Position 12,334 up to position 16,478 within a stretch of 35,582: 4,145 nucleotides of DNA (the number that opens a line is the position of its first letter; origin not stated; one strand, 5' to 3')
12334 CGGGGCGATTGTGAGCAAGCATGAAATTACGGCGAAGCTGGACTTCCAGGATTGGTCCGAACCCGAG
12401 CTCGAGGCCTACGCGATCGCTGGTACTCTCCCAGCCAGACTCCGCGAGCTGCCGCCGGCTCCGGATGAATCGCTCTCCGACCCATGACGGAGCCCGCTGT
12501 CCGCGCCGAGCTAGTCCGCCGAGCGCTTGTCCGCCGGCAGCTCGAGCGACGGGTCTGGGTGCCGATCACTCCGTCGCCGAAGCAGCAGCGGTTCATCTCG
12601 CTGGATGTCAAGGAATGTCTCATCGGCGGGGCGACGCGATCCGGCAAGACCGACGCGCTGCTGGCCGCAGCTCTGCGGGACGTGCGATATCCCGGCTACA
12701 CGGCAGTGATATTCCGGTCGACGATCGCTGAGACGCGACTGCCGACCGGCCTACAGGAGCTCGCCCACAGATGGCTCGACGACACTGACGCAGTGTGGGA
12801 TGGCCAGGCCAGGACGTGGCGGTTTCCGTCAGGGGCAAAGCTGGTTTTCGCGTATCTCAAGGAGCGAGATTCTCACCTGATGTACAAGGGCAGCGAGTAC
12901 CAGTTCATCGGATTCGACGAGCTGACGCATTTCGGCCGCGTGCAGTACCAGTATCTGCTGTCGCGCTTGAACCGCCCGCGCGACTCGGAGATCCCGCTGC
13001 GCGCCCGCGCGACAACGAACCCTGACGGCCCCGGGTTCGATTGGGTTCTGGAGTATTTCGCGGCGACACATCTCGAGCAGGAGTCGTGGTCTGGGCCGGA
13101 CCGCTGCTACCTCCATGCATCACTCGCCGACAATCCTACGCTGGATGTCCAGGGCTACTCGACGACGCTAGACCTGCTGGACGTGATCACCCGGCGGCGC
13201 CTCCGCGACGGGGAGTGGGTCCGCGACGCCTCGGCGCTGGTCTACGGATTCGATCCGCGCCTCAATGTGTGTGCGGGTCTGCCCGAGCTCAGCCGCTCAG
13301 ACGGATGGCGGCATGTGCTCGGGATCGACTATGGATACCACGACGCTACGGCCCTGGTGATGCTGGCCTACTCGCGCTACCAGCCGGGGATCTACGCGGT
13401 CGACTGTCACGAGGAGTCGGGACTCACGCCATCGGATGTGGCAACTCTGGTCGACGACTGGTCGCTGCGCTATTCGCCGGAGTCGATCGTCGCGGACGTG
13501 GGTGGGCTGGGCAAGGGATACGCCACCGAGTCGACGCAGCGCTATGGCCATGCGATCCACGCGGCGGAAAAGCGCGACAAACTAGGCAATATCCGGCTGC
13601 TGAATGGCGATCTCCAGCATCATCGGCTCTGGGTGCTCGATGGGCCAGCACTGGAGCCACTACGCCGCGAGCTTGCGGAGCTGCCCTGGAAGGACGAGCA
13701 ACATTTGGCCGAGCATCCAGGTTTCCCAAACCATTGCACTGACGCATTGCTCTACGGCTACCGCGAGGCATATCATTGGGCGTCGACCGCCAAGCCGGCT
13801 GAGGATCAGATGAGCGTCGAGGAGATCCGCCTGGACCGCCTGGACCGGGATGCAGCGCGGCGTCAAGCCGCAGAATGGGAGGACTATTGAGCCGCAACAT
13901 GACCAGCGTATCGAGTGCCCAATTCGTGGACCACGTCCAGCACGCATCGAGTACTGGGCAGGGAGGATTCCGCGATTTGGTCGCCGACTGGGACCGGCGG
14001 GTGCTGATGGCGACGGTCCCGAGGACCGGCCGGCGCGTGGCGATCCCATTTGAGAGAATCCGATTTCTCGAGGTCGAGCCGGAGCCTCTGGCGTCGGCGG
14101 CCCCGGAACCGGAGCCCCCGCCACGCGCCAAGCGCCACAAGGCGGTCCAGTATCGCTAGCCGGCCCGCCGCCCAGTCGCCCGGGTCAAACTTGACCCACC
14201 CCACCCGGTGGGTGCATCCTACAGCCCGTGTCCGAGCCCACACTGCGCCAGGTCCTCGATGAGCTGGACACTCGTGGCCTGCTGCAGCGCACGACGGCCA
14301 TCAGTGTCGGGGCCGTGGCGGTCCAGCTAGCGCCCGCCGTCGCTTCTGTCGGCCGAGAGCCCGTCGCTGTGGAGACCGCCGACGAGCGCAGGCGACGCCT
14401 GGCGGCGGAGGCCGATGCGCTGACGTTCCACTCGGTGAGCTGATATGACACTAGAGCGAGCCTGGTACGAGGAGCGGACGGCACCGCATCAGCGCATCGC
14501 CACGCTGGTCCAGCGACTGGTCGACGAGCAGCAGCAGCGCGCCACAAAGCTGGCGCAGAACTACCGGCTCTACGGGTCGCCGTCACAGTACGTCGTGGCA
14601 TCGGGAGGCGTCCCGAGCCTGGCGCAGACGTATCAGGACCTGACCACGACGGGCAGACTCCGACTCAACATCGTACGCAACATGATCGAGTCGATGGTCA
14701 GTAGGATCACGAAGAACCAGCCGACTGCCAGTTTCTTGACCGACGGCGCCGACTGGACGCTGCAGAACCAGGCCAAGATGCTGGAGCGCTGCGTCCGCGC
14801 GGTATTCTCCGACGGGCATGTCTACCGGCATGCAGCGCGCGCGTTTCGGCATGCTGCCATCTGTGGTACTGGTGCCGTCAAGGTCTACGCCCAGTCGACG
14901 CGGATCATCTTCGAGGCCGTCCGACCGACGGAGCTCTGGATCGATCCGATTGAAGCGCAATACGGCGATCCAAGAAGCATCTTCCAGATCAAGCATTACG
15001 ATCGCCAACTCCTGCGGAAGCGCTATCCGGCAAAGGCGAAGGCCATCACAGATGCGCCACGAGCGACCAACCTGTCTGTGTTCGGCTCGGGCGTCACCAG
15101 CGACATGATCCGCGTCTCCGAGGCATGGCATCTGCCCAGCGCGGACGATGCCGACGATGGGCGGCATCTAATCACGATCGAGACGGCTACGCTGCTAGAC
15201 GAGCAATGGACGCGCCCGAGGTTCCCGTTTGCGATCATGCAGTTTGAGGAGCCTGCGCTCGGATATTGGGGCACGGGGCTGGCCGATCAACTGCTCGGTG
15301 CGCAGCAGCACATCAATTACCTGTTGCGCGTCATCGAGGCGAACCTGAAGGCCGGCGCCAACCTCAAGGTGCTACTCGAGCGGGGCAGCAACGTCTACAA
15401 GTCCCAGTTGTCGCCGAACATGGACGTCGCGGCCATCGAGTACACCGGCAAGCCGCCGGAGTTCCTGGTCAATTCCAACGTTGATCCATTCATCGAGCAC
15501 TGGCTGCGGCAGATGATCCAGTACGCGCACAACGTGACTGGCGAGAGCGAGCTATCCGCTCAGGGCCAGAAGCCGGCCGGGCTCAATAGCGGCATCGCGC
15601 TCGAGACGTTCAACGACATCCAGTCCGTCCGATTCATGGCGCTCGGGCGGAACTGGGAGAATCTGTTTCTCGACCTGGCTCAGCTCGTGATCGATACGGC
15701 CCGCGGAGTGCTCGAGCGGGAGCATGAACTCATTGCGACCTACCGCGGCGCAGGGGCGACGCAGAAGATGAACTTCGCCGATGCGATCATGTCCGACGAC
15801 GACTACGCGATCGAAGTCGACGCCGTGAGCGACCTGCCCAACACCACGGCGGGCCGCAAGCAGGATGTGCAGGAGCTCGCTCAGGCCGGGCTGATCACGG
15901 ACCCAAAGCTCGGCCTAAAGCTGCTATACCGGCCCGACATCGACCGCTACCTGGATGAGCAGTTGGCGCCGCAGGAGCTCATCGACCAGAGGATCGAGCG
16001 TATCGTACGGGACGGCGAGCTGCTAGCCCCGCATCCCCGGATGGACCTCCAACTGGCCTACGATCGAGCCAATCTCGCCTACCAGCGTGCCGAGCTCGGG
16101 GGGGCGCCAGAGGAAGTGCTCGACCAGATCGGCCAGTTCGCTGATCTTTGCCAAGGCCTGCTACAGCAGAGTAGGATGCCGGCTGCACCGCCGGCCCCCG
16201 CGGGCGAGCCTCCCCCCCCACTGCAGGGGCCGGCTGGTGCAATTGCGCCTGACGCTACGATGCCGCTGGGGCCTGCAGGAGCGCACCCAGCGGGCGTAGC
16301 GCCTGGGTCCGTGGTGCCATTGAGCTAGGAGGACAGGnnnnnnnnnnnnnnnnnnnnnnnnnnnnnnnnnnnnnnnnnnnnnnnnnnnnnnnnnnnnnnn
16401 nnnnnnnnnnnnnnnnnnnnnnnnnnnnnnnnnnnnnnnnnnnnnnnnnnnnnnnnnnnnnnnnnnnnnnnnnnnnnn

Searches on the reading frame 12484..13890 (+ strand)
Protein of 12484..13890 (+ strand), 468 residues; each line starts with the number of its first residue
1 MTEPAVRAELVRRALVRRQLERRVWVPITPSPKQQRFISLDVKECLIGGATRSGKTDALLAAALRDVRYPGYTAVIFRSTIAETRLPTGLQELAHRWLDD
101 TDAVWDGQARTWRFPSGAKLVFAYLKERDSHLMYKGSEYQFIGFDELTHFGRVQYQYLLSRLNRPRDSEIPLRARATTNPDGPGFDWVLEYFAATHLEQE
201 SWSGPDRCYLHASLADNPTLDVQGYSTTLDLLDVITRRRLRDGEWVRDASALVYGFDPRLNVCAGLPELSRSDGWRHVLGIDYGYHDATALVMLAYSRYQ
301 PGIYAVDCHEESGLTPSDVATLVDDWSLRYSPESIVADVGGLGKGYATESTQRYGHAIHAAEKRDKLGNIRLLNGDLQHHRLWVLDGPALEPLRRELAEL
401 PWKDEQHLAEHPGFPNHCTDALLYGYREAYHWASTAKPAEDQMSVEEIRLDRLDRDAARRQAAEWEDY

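Call 55: search_protein_families(library=pfam, proteins=[window:12484-13890:+], max_evalue=0.001)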
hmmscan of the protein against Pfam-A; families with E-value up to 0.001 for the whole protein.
window:12484-13890:+ (468 aa): 2 families
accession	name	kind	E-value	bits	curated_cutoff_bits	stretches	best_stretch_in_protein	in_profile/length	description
PF03237.21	Terminase_6N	-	5.5e-12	46.2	22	1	47-252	2-207/215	Terminase large subunit, T4likevirus-type, N-terminal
PF17289.8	Terminase_6C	-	0.00046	20.6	22.6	1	280-399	2-126/155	Terminase RNaseH-like domain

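Call 58: search_dna_similar(query=window:12484-13890:+, collection=phages, mode=protein, max_rows=15)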
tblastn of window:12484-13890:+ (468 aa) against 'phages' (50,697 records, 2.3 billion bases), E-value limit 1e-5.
Records with a match: 1126; places in all: 1128; records where one place covers at least 80% of the query: 1.
Best place of each record, by identity: <60% 1126.
By first word of the organism name: Escherichia 195; Pseudomonas 180; Salmonella 141; Rheinheimera 112; Arthrobacter 72; Klebsiella 38; Erwinia 36; Vibrio 31; Xanthomonas 26; Shigella 23; and 48 more.
By host as written in the record: Rheinheimera sp. BAL341 112; - 100; Escherichia coli 60; Arthrobacter sp. ATCC 21022 54; Pseudomonas aeruginosa 46; Escherichia coli K-12 MG1655 26; Pseudomonas aeruginosa PAO1 24; Pseudomonas syringae pv. actinidiae 18; and 301 more.
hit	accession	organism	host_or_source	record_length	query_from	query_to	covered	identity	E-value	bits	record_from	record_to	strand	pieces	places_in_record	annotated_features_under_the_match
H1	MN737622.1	Methanobacterium virus PhiF3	Methanothermobacter thermautotrophicus ...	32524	25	362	72%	34.6%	1e-42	167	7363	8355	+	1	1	putative large terminase subunit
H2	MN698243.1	Pelagibacter phage HTVC104P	Candidatus Pelagibacter sp. HTCC7211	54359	34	424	84%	29.5%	1e-23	110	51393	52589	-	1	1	terminase large subunit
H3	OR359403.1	Aeromonas phage 1233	Aeromonas sp.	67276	30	372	73%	33.0%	8e-28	123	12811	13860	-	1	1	terminase large subunit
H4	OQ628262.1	Aeromonas phage vB_AsaP_MQM1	Aeromonas salmonicida subsp. salmonicida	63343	30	372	73%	33.0%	2e-27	122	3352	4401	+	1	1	terminase large subunit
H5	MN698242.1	Pelagibacter phage HTVC103P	Candidatus Pelagibacter sp. HTCC7211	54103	34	382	75%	31.3%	3e-24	112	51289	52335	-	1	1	terminase large subunit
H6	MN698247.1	Pelagibacter phage HTVC115P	Candidatus Pelagibacter sp. HTCC7211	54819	34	372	72%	31.8%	6e-29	126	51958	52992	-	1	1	terminase large subunit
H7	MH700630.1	Sinorhizobium phage phiM6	Sinorhizobium meliloti 1021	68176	28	323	63%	33.2%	3e-24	112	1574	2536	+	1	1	terminase large subunit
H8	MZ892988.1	Roseobacter phage CRP-212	Rhodobacteraceae bacterium FZCC0040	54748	26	311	61%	33.3%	7e-21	102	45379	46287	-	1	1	terminase large subunit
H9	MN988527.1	Rhizobium phage RHph_N3_19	Rhizobium phaseoli N3_19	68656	24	320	63%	31.9%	1e-22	107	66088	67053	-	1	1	terminase large subunit protein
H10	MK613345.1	Roseobacter phage CRP-3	Rhodobacteraceae bacterium FZCC0040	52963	34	325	62%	32.2%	9e-22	104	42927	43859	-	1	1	terminase large subunit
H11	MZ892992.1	Roseobacter phage CRP-738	Rhodobacteraceae bacterium FZCC0089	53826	34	323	62%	31.4%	6e-21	102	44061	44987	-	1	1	terminase large subunit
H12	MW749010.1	Hafnia phage vB_HpaM_SarahDanielle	Hafnia paralvei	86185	34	367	71%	27.2%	1e-15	86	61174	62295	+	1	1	putative terminase large subunit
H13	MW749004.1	Hafnia phage vB_HpaM_Zyzzx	Hafnia paralvei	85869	34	367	71%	27.0%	7e-16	87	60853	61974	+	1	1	putative terminase large subunit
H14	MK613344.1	Roseobacter phage CRP-2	Rhodobacteraceae bacterium FZCC0023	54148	26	330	65%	29.5%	6e-19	96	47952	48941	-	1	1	terminase large subunit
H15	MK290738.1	Pectobacterium phage Arno18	Pectobacterium carotovorum subsp. ...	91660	34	353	68%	28.0%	4e-14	81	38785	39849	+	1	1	terminase large subunit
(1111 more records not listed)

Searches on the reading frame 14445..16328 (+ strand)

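Call 55: search_protein_families(library=pfam, proteins=[window:14445-16328:+], max_evalue=0.001)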
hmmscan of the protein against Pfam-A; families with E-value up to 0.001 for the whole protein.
window:14445-16328:+ (627 aa): 2 families
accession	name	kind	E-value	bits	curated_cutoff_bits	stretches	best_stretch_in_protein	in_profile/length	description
PF16510.12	P22_portal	-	4.5e-10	39.1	26.1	1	71-230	45-210/594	Phage P22-like portal protein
PF23899.1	SU10_portal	-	0.00047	19.2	30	0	149-403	186-457/593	Phage SU10 portal protein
